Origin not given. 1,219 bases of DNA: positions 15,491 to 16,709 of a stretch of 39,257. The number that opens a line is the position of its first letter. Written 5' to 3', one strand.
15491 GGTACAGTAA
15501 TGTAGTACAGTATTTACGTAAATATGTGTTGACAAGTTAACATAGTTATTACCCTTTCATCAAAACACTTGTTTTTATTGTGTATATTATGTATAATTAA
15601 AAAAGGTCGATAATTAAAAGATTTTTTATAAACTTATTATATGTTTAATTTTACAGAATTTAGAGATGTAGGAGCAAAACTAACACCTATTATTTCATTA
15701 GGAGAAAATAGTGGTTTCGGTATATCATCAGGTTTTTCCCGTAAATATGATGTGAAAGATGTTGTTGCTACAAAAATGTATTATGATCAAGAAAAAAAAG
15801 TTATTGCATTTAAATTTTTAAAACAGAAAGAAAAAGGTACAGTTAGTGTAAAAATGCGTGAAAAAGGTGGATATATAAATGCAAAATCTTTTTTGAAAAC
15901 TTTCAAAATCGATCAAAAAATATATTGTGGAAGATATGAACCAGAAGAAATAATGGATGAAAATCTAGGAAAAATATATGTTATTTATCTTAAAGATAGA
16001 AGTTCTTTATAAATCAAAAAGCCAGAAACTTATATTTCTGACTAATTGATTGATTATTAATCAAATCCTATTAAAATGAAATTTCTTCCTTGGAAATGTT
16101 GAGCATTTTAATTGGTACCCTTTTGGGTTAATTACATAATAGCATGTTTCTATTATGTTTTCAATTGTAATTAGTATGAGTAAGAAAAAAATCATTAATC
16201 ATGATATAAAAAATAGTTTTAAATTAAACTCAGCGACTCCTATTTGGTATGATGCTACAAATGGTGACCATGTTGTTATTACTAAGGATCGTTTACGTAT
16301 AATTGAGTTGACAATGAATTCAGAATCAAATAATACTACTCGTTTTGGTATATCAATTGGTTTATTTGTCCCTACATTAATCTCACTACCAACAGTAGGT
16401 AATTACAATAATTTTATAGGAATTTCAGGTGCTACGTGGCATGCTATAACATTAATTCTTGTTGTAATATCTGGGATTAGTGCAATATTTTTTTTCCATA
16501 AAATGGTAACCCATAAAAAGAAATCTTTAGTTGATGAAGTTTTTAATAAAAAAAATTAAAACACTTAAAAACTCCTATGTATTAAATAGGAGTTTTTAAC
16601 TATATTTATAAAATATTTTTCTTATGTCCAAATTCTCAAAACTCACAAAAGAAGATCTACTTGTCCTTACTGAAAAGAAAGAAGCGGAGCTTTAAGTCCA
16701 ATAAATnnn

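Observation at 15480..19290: AT-rich four-unit accessory island ending in a fused nuclease-methyltransferase: candidate defence locus with uncharacterised partners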

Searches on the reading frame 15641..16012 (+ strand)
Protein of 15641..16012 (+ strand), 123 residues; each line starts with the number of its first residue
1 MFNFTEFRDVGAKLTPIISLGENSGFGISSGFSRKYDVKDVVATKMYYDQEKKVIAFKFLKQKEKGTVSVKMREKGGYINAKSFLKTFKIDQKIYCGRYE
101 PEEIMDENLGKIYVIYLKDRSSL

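Call 3: search_protein_families(library=pfam, proteins=[window:15641-16012:+], max_evalue=0.1)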
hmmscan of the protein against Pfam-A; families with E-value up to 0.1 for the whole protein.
window:15641-16012:+ (123 aa): 0 families

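Call 4: search_protein_families(library=padloc, proteins=[window:15641-16012:+], max_evalue=1)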
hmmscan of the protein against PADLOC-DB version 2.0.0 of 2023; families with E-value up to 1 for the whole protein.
window:15641-16012:+ (123 aa): 0 families

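Call 5: search_protein_families(library=ncbifam, proteins=[window:15641-16012:+], max_evalue=0.1)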
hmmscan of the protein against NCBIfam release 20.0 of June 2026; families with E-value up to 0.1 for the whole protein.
window:15641-16012:+ (123 aa): 0 families

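Call 7: search_protein_families(library=phrogs, proteins=[window:15641-16012:+], max_evalue=1)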
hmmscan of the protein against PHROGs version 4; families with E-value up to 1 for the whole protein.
window:15641-16012:+ (123 aa): 3 families
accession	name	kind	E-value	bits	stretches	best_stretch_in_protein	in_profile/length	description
phrog_18159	-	unknown function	0.00058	21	1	16-120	17-123/132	-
phrog_36252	-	unknown function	0.025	15.5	1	3-92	9-96/146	-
phrog_24473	-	unknown function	0.044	14.4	1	32-93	48-105/175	-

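Call 17: find_homologous_proteins(query=window:15641-16012:+, max_evalue=0.001)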
Query window:15641-16012:+ (123 aa): 8 proteins with E <= 0.001 among 11 candidates.
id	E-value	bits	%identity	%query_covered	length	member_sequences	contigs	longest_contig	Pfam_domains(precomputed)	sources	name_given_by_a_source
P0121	1.0e-73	263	100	100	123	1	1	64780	-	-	-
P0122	8.1e-63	228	87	98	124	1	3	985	-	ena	-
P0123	8.8e-61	221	85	98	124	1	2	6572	-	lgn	-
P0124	2.5e-42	162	59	98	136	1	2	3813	-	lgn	-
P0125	5.2e-42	160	59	98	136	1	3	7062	-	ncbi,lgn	-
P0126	5.1e-41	157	60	96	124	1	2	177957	-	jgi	jgi:hypothetical protein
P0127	1.7e-31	127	53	97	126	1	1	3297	-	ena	-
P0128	8.9e-28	115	49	95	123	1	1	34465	-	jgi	jgi:hypothetical protein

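Call 19: find_encoding_contigs(protein=P0126, flank=6000, max_places=2)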
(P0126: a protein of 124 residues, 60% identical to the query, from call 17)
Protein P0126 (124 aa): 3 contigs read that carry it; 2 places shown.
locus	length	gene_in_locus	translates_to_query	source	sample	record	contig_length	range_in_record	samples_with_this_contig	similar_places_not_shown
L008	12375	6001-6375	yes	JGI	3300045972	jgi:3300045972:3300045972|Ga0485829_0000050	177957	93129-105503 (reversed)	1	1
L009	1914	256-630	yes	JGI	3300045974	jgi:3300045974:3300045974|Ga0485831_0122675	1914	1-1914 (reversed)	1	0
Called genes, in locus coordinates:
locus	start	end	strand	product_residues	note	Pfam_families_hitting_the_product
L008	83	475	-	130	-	-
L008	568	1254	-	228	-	-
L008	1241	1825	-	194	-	PF04542:Sigma70_r2, PF08281:Sigma70_r4_2, PF04545:Sigma70_r4 (weak)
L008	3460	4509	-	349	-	PF05144:Phage_CRI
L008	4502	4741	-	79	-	-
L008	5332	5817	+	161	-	PF10881:DUF2726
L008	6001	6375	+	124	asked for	-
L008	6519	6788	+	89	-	PF13031:DUF3892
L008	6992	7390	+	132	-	-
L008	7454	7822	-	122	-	-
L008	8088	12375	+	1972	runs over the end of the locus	PF03534:SpvB (weak), PF05593:RHS_repeat (faint), PF01839:FG-GAP (faint), PF13517:FG-GAP_3 (faint), PF12256:TcdB_toxin_midN, PF20041:DUF6443, PF25023:TEN_YD-shell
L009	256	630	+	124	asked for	-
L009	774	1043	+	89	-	PF13031:DUF3892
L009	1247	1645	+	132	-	-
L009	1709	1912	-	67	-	?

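Call 20: find_encoding_contigs(protein=P0128, flank=6000, max_places=2)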
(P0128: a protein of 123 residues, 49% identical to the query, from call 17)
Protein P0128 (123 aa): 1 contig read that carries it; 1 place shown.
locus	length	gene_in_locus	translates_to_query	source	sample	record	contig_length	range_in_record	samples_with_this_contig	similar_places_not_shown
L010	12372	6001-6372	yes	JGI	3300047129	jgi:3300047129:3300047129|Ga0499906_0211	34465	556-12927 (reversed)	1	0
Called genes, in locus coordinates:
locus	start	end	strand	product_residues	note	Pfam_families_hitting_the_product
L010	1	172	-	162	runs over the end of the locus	PF00466:Ribosomal_L10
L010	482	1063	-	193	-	-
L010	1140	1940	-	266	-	PF00557:Peptidase_M24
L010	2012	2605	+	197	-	PF00406:ADK, PF02223:Thymidylate_kin (faint), PF13207:AAA_17, PF13238:AAA_18 (weak)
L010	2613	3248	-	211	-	PF00406:ADK, PF13671:AAA_33, PF13207:AAA_17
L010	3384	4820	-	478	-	PF13620:CarboxypepD_reg (faint), PF13715:CarbopepD_reg_2 (faint), PF23194:NOMO_5th (faint), PF17210:SdrD_B (faint)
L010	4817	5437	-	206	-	PF02163:Peptidase_M50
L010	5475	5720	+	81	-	PF00830:Ribosomal_L28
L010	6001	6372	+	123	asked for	-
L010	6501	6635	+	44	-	-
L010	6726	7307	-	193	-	PF02777:Sod_Fe_C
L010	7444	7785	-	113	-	PF02452:PemK_toxin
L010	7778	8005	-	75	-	PF02604:PhdYeFM_antitox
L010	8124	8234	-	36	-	-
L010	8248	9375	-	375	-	-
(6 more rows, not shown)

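Call 21: find_encoding_contigs(protein=P0123, flank=6000, max_places=2)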
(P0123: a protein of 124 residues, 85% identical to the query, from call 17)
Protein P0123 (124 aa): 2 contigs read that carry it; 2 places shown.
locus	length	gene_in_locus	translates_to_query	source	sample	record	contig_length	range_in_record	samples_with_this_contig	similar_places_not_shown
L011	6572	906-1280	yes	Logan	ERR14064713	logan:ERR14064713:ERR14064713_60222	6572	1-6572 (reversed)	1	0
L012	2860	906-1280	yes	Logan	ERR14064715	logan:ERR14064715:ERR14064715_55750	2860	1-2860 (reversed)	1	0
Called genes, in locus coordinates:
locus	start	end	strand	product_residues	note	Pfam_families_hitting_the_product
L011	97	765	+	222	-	PF20582:UPF0758_N, PF04002:RadC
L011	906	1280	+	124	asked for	-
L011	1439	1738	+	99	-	PF13031:DUF3892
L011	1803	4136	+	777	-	PF01555:N6_N4_Mtase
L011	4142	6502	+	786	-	PF00270:DEAD (weak), PF04851:ResIII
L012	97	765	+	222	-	PF20582:UPF0758_N, PF04002:RadC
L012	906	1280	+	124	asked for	-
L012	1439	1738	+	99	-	PF13031:DUF3892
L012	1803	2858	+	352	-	?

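Call 22: find_encoding_contigs(protein=P0125, flank=6000, max_places=2)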
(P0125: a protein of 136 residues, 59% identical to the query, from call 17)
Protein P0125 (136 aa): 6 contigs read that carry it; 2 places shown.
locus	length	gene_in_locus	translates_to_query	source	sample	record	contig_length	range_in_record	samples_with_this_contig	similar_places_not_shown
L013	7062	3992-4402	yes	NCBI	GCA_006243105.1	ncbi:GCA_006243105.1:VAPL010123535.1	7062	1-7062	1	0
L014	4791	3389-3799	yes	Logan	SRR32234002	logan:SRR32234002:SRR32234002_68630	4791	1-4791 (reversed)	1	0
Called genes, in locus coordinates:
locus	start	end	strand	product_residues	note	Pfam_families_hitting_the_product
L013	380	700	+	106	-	-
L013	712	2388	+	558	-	PF20582:UPF0758_N, PF00633:HHH (faint), PF04002:RadC, PF00145:DNA_methylase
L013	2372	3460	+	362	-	PF09561:RE_HpaII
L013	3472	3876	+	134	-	PF03852:Vsr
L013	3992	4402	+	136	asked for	-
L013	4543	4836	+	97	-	-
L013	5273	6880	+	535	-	-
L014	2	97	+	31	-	?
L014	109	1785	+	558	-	PF20582:UPF0758_N, PF00633:HHH (faint), PF04002:RadC, PF00145:DNA_methylase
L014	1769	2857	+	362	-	PF09561:RE_HpaII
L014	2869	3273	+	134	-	PF03852:Vsr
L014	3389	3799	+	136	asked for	-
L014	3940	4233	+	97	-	-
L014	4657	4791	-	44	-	?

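Call 55: predict_structure(alignment_id=A2)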
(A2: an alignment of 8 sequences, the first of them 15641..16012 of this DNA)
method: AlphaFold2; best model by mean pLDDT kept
length: 123 residues; sequences in the alignment: 8
mean_pLDDT: 85.8   pTM: 0.78
mean pLDDT of the five models: 85.8, 82.9, 82.4, 75.7, 70.3
residues with pLDDT >= 90: 73; 70-90: 34; 50-70: 10; < 50: 6
segments of 3 or more residues with pLDDT < 50: 9-12
pLDDT, mean of each block of 10 residues (from residue 1): 53 77 90 85 93 94 89 88 92 93 92 91 57
secondary structure, 60 per line:
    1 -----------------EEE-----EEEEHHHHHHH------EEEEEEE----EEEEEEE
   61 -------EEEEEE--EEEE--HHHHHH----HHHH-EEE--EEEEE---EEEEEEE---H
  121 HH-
elements in order: E18-20 E26-29 H30-36 E43-49 E54-60 E68-73 E76-79 H82-87 H92-95 E97-99 E102-106 E110-116

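Call 59: fold_search(model_id=the predicted structure, library=pdb)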
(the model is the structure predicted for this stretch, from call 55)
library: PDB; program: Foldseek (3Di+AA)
matches with E <= 10: 571; with E <= 0.001: 0
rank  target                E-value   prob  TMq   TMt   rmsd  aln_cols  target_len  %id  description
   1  3a1j_C                2.4e-01  0.09  0.17  0.11  17.0       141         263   12  Crystal structure of the human Rad9-Hus1-Rad1 complex (released 2009-06-02)
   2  3g65_B                3.2e-01  0.09  0.18  0.10  16.8       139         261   13  Crystal Structure of the Human Rad9-Rad1-Hus1 DNA Damage Checkpoint Complex (released 2009-05-26)
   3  8xrf_B                3.8e-01  0.35  0.24  0.05   9.0        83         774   10  The crystal structure of AsfvTopII in complex with G-DNA (released 2024-08-07)
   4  8gla_D                3.8e-01  0.08  0.15  0.10  16.3       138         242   10  Co-crystal structure of caPCNA bound to the AOH1996 derivative, AOH1996-1LE (released 2023-07-26)
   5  9nri_BT               5.0e-01  0.21  0.24  0.32   8.3        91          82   10  Methanosarcina acetivorans 50S subunit obtained from acetate-grown cells (released 2025-09-24)
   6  6tny_F                5.5e-01  0.06  0.17  0.10  16.2       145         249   14  Processive human polymerase delta holoenzyme (released 2019-12-18)
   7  7oa6_A                5.9e-01  0.06  0.18  0.15  13.9       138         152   13  Pseudo-atomic model for Hsp26 residues 63 to 214. Please be advised that the target map is not of sufficient resolutio (released 2021-11-24)
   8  8ppl_Ip               6.2e-01  0.23  0.23  0.25  10.0        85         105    9  MERS-CoV Nsp1 bound to the human 43S pre-initiation complex (released 2023-10-18)
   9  9f90_G                6.2e-01  0.07  0.18  0.19  13.7       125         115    8  Crystal structure of a designed three-motif Respiratory Syncytial Virus immunogen in complex with motavizumab fab (released 2025-05-21)
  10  7rpo_C                6.2e-01  0.05  0.16  0.11  16.6       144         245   17  Archaeal DNA ligase and heterotrimeric PCNA in complex with non-ligatable DNA (released 2021-11-17)
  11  8ssm_D                6.5e-01  0.16  0.20  0.26  13.3        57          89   12  Citrobacter rodentium contact dependent growth inhibition (CDI) toxin (CdiA-CT) and immunity (CdiI) complex (released 2024-05-15)
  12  9j1k_A                6.9e-01  0.07  0.18  0.15  19.7       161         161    7  Tip region of monocin (released 2025-01-08)
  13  9m2y                  7.3e-01  0.07  0.21  0.20  15.6       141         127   11  Crystal structure of a DUF3237 protein from Aspergillus (released 2025-04-09)
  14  2qim                  7.3e-01  0.06  0.19  0.16  12.7       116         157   13  Crystal Structure of Pathogenesis-related Protein LlPR-10.2B from yellow lupine in complex with Cytokinin (released 2008-04-29)
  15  5hl8_A                7.7e-01  0.08  0.22  0.21  10.4        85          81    8  1.93 Angstrom resolution crystal structure of a pullulanase-specific type II secretion system integral cytoplasmic mem (released 2016-01-27)
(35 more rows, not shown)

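Call 60: fold_search(model_id=the predicted structure, library=viral)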
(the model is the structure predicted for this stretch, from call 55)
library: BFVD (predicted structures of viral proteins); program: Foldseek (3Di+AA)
matches with E <= 10: 719; with E <= 0.001: 3
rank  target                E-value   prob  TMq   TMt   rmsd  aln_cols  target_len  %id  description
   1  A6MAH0                3.0e-06  1.00  0.59  0.57   7.1       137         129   19  Gp105 [Lactococcus phage KSY1]
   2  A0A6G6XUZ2            4.6e-04  1.00  0.63  0.34   4.5       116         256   16  (no name in the UniProt tables at hand)
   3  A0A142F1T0            6.8e-04  1.00  0.59  0.63   5.9       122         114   15  Uncharacterized protein [Bacillus phage Mgbh1]
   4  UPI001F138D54         4.0e-03  1.00  0.54  0.52   7.1       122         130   11  (no name look-up for this kind of identifier)
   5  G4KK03                4.2e-03  1.00  0.58  0.50   9.2       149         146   12  (no name in the UniProt tables at hand)
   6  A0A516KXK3            4.7e-03  1.00  0.56  0.34   6.6       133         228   11  (no name in the UniProt tables at hand)
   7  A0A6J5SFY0            5.5e-03  1.00  0.46  0.46   7.1       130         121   12  Uncharacterized protein [uncultured Caudovirales phage]
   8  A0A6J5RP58            8.2e-03  1.00  0.47  0.44   6.3       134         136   11  Uncharacterized protein [uncultured Caudovirales phage]
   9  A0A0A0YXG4            1.4e-02  1.00  0.50  0.26  10.9       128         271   13  Uncharacterized protein [Erwinia phage phiEa2809]
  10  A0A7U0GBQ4            1.9e-02  0.99  0.45  0.48   5.1       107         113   15  Uncharacterized protein [Klebsiella phage vB_KpM_FBKp24]
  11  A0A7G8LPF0            2.1e-02  0.99  0.49  0.17   9.2       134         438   12  (no name in the UniProt tables at hand)
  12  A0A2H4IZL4            2.2e-02  1.00  0.58  0.26   4.9       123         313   15  Uncharacterized protein [uncultured Caudovirales phage]
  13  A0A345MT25            2.2e-02  0.99  0.45  0.48   8.1       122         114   14  Uncharacterized protein [crAssphage sp. isolate ctbg_1]
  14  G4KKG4                2.5e-02  0.97  0.43  0.31   7.8       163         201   12  (no name in the UniProt tables at hand)
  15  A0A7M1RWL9            4.5e-02  0.95  0.43  0.39   6.7       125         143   14  Uncharacterized protein [uncultured phage cr11_1]
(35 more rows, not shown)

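Call 63: search_protein_families(library=pfam, proteins=[window:15641-16012:+], max_evalue=10)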
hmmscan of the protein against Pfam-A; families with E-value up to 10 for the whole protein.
window:15641-16012:+ (123 aa): 0 families

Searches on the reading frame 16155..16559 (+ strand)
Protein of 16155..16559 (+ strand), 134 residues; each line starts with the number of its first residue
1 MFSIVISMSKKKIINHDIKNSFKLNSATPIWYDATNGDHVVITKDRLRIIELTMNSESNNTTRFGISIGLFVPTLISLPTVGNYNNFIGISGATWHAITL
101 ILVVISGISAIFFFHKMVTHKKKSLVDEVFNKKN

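Call 3: search_protein_families(library=pfam, proteins=[window:16155-16559:+], max_evalue=0.1)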
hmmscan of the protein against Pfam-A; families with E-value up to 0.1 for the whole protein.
window:16155-16559:+ (134 aa): 0 families

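Call 4: search_protein_families(library=padloc, proteins=[window:16155-16559:+], max_evalue=1)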
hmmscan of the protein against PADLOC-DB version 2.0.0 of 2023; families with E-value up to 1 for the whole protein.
window:16155-16559:+ (134 aa): 0 families

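Call 5: search_protein_families(library=ncbifam, proteins=[window:16155-16559:+], max_evalue=0.1)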
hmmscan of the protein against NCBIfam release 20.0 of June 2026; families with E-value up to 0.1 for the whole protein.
window:16155-16559:+ (134 aa): 0 families

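Call 7: search_protein_families(library=phrogs, proteins=[window:16155-16559:+], max_evalue=1)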
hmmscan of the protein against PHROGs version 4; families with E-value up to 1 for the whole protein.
window:16155-16559:+ (134 aa): 2 families
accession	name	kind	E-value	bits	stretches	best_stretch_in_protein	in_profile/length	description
phrog_32870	-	unknown function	0.0002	22.4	1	40-133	27-119/120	-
phrog_19116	-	unknown function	0.0041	17.5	1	18-123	43-149/351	-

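Call 18: find_homologous_proteins(query=window:16155-16559:+, max_evalue=0.001)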
Query window:16155-16559:+ (134 aa): 1 proteins with E <= 0.001 among 9 candidates.
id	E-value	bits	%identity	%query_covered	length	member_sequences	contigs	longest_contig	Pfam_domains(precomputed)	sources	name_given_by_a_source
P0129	5.4e-80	283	100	100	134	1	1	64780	-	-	-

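Call 63: search_protein_families(library=pfam, proteins=[window:16155-16559:+], max_evalue=10)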
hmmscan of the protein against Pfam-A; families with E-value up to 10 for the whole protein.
window:16155-16559:+ (134 aa): 0 families
